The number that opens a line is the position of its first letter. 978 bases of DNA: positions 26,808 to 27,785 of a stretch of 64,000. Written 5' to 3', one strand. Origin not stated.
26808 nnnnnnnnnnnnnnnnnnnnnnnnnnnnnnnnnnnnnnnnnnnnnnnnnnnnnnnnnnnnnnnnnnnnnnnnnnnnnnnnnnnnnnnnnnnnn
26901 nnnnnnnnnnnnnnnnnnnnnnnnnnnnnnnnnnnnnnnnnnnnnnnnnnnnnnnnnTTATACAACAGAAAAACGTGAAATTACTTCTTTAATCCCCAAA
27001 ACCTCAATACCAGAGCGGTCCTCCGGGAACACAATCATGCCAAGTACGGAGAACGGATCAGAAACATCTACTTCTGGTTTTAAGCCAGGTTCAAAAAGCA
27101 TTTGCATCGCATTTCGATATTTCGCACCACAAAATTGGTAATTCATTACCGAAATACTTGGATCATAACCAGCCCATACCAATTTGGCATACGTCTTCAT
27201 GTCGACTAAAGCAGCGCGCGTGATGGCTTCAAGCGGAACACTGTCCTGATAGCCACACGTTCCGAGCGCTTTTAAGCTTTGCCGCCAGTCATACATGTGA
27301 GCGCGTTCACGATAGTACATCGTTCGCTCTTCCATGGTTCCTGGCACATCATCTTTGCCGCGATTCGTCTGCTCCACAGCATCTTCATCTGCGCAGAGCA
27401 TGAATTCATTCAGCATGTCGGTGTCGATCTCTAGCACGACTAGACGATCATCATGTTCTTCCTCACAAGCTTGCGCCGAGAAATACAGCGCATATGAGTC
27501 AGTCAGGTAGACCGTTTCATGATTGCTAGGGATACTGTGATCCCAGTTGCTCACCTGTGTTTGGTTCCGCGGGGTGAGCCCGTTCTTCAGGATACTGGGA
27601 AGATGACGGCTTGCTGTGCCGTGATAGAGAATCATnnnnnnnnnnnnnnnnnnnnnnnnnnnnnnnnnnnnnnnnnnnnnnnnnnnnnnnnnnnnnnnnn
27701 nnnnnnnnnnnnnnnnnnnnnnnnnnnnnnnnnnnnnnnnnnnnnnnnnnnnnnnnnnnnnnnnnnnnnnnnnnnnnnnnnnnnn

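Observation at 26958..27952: KptA/Tpt1-like NAD-binding domain protein coupled (ATGA) to a four-Cys zinc-ribbon protein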

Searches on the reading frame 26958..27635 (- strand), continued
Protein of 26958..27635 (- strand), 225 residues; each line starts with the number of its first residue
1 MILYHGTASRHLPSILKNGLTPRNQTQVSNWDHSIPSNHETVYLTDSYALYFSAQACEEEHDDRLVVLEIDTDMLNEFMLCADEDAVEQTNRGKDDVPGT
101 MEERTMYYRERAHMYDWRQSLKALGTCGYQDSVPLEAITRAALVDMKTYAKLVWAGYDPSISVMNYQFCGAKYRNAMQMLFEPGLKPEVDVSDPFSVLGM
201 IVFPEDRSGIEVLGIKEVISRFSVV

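Call 30: search_protein_families(library=ncbifam, alignment_id=A2, max_evalue=0.01)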
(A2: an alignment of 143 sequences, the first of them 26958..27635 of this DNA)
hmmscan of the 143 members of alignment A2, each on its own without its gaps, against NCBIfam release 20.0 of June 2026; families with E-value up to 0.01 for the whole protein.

A. member 1, window:26958-27635:- (225 aa): 2 families
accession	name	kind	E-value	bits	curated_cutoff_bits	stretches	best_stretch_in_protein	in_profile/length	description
NF002014.0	PRK00819.1-4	equivalog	0.00024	21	239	1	2-28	98-124/182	RNA 2'-phosphotransferase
NF002013.0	PRK00819.1-2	equivalog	0.0095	15.5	231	0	2-26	97-121/183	RNA 2'-phosphotransferase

B. families by the number of members that match (of 143 scanned): 4 families
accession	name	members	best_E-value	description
NF002014.0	PRK00819.1-4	38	1.7e-05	RNA 2'-phosphotransferase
NF002013.0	PRK00819.1-2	21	0.00035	RNA 2'-phosphotransferase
NF002012.0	PRK00819.1-1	2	0.0021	RNA 2'-phosphotransferase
NF042957.1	phage_res_AbiGI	1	0.003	abortive phage resistance protein AbiGI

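Call 32: search_protein_families(library=padloc, proteins=[window:26958-27635:-, P0013, P0021, P0023, P0030, P0042], max_evalue=0.1)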
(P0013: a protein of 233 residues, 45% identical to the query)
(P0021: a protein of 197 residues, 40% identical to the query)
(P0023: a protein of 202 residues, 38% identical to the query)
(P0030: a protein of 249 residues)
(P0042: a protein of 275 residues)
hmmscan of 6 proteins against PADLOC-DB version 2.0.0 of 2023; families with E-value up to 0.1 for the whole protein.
window:26958-27635:- (225 aa): 1 family
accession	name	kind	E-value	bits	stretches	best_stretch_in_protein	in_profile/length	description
PDLC02991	DarT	-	0.027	12.4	1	2-29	11-38/196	-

P0013 (233 aa): 0 families

P0021 (197 aa): 1 family
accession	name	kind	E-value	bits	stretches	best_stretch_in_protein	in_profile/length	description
PDLC02991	DarT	-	0.023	12.6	1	2-26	11-35/196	-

P0023 (202 aa): 0 families

P0030 (249 aa): 1 family
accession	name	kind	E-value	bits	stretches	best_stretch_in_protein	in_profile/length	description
PDLC03240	MTase_II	-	0.061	10.1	1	173-220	197-245/511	Type II methyltransferase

P0042 (275 aa): 1 family
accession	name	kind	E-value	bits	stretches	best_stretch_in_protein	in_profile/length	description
PDLC02991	DarT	-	0.056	11.3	0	86-201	63-172/196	-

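Call 34: find_related_loci(query=A1, collection=genome_contigs, flank=6000)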
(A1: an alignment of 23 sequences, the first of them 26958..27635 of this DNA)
Query A1 (225 aa) in genome_contigs; peptide patterns used: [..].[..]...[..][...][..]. (x = any residue, [..] = any of these).
258 stretches matched a pattern; 10 encode a relative of the query (tblastn E <= 1e-3); 10 distinct loci.
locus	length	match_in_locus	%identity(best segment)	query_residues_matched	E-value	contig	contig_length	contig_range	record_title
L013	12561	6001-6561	41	3-181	8e-41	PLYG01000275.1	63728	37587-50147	MAG: Betaproteobacteria bacterium isolate palsa_1005 73.20120700_P3D.296_contig_257806, whole genome shotgun sequence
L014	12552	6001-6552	41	2-181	2e-40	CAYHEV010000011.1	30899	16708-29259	MAG TPA_asm: uncultured Candidatus Bathyarchaeia archaeon isolate ERP119294_co4_392 genome assembly, contig: NODE_1194_l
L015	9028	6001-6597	38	2-197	1e-39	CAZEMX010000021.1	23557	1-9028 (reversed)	MAG TPA_asm: uncultured Nitrososphaerota archaeon isolate binchicken_co265_268 genome assembly, contig: NODE_3541_length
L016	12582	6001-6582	40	1-182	3e-37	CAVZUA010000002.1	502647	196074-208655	MAG: uncultured Alphaproteobacteria bacterium isolate MFD04967.bin.1.114 genome assembly, contig: contig_10732, whole ge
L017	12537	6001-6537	36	3-174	6e-35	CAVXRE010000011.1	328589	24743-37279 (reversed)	MAG: uncultured Verrucomicrobiae bacterium isolate MFD01223.bin.1.112 genome assembly, contig: contig_46469, whole genom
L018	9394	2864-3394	35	3-174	2e-30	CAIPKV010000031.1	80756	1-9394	MAG: uncultured Verrucomicrobia subdivision 3 bacterium isolate AM4_bin-735 genome assembly, contig: bin-735:31/87, whol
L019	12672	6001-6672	28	1-215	5e-20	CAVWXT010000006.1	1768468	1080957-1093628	MAG: uncultured Planctomycetaceae bacterium isolate MFD03726.bin.2.145 genome assembly, contig: contig_20397, whole geno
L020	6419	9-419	38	40-175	5e-19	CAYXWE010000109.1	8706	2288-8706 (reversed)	MAG TPA_asm: uncultured Pleurocapsa sp. isolate binchicken_co306_3 genome assembly, contig: NODE_1276_length_8706_cov_5.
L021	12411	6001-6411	33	1-140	2e-16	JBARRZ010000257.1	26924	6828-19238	MAG: Limnothrix sp. isolate MFD12167_ilm_asm_bin23 k127_211171, whole genome shotgun sequence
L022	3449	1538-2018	37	3-181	2e-13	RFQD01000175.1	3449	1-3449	MAG: Microbacteriaceae bacterium isolate WB4_3_0180 contig_100_174, whole genome shotgun sequence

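Call 35: find_related_loci(query=A1, collection=viral_contigs, flank=5000)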
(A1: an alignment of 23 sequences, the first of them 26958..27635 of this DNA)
Query A1 (225 aa) in viral_contigs; peptide patterns used: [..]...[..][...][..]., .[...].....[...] (x = any residue, [..] = any of these).
224 stretches matched a pattern; 119 encode a relative of the query (tblastn E <= 1e-3); the best 80 are kept; 80 distinct loci.
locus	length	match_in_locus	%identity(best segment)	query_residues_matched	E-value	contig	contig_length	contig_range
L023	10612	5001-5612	43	1-213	3e-51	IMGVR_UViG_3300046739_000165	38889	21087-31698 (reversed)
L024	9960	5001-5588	45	1-198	1e-49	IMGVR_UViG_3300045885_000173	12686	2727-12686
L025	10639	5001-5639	43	1-212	3e-52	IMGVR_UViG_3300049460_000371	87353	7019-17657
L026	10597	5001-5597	44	1-188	2e-47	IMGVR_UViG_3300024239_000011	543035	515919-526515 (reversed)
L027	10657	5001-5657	42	1-218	6e-47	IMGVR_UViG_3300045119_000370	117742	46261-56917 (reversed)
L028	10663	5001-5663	40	1-213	6e-46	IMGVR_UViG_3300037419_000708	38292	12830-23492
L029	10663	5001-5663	40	1-213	6e-46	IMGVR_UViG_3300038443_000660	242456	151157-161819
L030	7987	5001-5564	44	2-184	2e-45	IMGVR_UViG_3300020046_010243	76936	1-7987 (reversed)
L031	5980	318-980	40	1-220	3e-44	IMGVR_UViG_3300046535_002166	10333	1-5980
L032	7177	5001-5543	45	1-181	8e-44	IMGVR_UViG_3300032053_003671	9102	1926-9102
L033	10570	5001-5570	41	1-187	2e-42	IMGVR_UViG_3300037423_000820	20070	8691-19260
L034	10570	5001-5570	41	1-187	2e-42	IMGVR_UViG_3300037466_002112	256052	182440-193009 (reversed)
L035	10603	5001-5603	39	1-216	7e-41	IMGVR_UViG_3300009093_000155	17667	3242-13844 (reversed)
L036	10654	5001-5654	38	1-217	1e-40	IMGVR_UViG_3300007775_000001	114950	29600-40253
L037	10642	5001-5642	38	1-217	5e-40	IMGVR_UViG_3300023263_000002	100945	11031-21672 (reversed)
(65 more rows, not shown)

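Call 36: fold_search(model_id=the predicted structure, library=viral)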
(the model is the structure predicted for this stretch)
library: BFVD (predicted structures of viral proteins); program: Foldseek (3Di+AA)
matches with E <= 10: 82; with E <= 0.001: 11
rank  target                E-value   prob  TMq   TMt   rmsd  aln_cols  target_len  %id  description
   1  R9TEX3                4.9e-08  1.00  0.49  0.31  13.1       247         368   16  Uncharacterized protein [Vibrio phage nt-1]
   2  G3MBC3                3.6e-07  1.00  0.46  0.29   9.3       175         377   24  Gp53 [Bacillus phage G]
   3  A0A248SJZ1            1.2e-06  1.00  0.51  0.33   9.5       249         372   18  (no name in the UniProt tables at hand)
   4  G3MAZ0                1.7e-06  1.00  0.46  0.48   6.0       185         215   20  Gp610 [Bacillus phage G]
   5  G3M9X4                3.9e-06  1.00  0.37  0.37  10.5       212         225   15  Gp233 [Bacillus phage G]
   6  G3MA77                1.3e-05  1.00  0.40  0.56   8.7       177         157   16  Gp336 [Bacillus phage G]
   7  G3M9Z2                9.3e-05  1.00  0.37  0.46  10.2       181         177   19  Gp251 [Bacillus phage G]
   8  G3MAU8                1.5e-04  1.00  0.39  0.58   7.1       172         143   15  Gp568 [Bacillus phage G]
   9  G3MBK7                1.6e-04  1.00  0.49  0.41   9.3       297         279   13  Gp141 [Bacillus phage G]
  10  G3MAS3                3.4e-04  1.00  0.39  0.55   6.6       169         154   18  Gp532 [Bacillus phage G]
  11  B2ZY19                7.3e-04  1.00  0.36  0.34   7.5       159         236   17  Uncharacterized protein [Ralstonia phage phiRSL1]
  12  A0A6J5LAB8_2          1.9e-03  0.93  0.32  0.11  13.2       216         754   15  ParB/Sulfiredoxin [uncultured Caudovirales phage]
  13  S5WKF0                2.1e-03  0.99  0.30  0.50   8.0       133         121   20  Putative RNA 2'-phosphotransferase [Pseudomonas phage PaBG]
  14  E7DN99                2.7e-03  1.00  0.29  0.58   8.4       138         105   18  (no name in the UniProt tables at hand)
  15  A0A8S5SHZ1            3.9e-03  1.00  0.30  0.65   6.8       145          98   14  SsDNA thymidine ADP-ribosyltransferase, DarT [Phage sp. ctqZP6]
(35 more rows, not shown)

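Call 54: search_protein_families(library=pfam, alignment_id=A3, max_evalue=0.0001)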
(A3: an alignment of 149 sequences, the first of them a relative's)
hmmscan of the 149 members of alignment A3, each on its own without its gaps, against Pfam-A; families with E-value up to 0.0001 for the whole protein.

A. member 1, L003:4334-4735:- (133 aa): 0 families

B. families by the number of members that match (of 149 scanned): 30 families (the first 25 are shown)
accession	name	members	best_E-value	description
PF06067.16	DUF932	2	2.6e-45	Domain of unknown function (DUF932)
PF02452.23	PemK_toxin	2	1.3e-29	PemK-like, MazF-like toxin of type II toxin-antitoxin system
PF13505.12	OMP_b-brl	2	4.8e-19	Outer membrane protein beta-barrel domain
PF01242.24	PTPS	2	1.1e-15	6-pyruvoyl tetrahydropterin synthase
PF03797.25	Autotransporter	2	3.9e-07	Autotransporter beta-domain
PF07505.17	DUF5131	1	1.1e-93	Protein of unknown function (DUF5131)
PF09365.15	DUF2461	1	2e-63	Conserved hypothetical protein (DUF2461)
PF01613.24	Flavin_Reduct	1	5.1e-35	Flavin reductase like domain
PF05685.18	Uma2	1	1.7e-29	Putative restriction endonuclease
PF03167.25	UDG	1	6.8e-26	Uracil DNA glycosylase superfamily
PF00383.29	dCMP_cyt_deam_1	1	7.7e-25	Cytidine and deoxycytidylate deaminase zinc-binding region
PF12224.13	Amidoligase_2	1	4.1e-22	Putative amidoligase enzyme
PF14437.12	MafB19-deam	1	5.9e-16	MafB19-like deaminase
PF00589.27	Phage_integrase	1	1.6e-14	Phage integrase family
PF19474.4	DUF6011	1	4.4e-14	Family of unknown function (DUF6011)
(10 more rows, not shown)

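Call 70: search_dna_similar(query=P0014, collection=phages, mode=protein, max_evalue=0.01, max_rows=30)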
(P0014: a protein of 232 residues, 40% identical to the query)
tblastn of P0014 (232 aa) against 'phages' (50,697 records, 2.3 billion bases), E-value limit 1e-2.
No match.

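Call 71: search_dna_similar(query=P0021, collection=phages, mode=protein, max_evalue=0.01, max_rows=30)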
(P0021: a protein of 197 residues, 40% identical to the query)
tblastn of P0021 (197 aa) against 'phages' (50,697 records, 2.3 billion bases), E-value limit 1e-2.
Records with a match: 2; places in all: 2; records where one place covers at least 80% of the query: 0.
Best place of each record, by identity: <60% 2.
By first word of the organism name: Caulobacter 2.
By host as written in the record: Caulobacter crescentus CB15 2.
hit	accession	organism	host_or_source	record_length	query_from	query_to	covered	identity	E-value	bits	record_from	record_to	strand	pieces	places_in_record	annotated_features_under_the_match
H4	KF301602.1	Caulobacter phage Cr30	Caulobacter crescentus CB15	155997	4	70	34%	37.3%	7e-3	42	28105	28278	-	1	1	hypothetical protein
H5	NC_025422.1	Caulobacter phage Cr30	Caulobacter crescentus CB15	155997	4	70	34%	37.3%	7e-3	42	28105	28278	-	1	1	hypothetical protein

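Call 73: get_annotated_region(hit=H1, flank=3000)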
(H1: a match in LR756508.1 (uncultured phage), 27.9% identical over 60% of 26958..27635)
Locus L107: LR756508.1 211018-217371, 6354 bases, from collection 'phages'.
description: uncultured phage genome assembly, chromosome: 1.
organism: uncultured phage (NCBI taxid 278008)
taxonomy: Viruses; environmental samples
host: -; source: metagenomic; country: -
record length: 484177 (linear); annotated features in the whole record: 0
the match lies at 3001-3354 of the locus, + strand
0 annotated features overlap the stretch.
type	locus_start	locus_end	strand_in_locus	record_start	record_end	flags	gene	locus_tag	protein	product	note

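Call 85: find_homologous_proteins(query=A2, max_evalue=0.00001)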
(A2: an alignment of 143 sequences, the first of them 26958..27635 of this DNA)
Query A2 (143 sequences) (225 aa, profile of the alignment): 100 proteins with E <= 0.00001 among 2671 candidates.
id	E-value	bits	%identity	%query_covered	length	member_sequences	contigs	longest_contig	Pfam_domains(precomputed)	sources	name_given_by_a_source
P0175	3.5e-84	300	40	98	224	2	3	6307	-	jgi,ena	jgi:hypothetical protein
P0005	6.7e-84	299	58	100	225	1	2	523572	-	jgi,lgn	jgi:hypothetical protein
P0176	2.6e-83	297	43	96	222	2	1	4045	-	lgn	-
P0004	6.5e-83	296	59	100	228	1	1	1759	-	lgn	-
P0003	7.1e-82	292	60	99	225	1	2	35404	-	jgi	jgi:hypothetical protein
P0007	5.8e-81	289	56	99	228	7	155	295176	-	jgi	jgi:hypothetical protein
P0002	7.1e-81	289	64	99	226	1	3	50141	-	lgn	-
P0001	1.1e-80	288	100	100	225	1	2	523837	-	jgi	jgi:hypothetical protein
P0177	4.0e-80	287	43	84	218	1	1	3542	-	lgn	-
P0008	3.0e-78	280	55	99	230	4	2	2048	-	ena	-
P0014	7.2e-78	279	40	96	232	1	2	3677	-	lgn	-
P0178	1.3e-77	278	45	88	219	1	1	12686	-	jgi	jgi:hypothetical protein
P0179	2.6e-77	277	53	100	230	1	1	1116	-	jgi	jgi:hypothetical protein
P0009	3.4e-77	277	54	100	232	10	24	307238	-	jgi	jgi:hypothetical protein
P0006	7.2e-77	276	56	99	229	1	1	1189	-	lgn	-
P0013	5.1e-75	270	45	84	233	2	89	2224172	-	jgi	jgi:hypothetical protein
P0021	5.9e-53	198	40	88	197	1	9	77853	-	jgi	jgi:hypothetical protein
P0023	6.5e-39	152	38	81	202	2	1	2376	-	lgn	-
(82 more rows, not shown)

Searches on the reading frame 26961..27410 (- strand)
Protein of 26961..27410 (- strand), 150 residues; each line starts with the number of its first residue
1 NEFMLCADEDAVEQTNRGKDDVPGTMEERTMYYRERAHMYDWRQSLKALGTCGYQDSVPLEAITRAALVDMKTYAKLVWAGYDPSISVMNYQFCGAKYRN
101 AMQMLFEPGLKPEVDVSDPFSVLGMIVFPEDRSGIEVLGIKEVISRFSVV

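Call 84: search_solved_structures(query=A5, max_evalue=10, show_alignments=3)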
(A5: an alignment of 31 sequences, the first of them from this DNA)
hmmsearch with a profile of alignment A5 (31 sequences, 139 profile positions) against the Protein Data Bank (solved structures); distinct sequences matched with E-value up to 10: 1.
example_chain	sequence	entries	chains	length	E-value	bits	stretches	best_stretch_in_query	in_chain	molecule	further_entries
3usw_A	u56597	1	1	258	0.43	13.6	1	37-87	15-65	Flagellar motor switch protein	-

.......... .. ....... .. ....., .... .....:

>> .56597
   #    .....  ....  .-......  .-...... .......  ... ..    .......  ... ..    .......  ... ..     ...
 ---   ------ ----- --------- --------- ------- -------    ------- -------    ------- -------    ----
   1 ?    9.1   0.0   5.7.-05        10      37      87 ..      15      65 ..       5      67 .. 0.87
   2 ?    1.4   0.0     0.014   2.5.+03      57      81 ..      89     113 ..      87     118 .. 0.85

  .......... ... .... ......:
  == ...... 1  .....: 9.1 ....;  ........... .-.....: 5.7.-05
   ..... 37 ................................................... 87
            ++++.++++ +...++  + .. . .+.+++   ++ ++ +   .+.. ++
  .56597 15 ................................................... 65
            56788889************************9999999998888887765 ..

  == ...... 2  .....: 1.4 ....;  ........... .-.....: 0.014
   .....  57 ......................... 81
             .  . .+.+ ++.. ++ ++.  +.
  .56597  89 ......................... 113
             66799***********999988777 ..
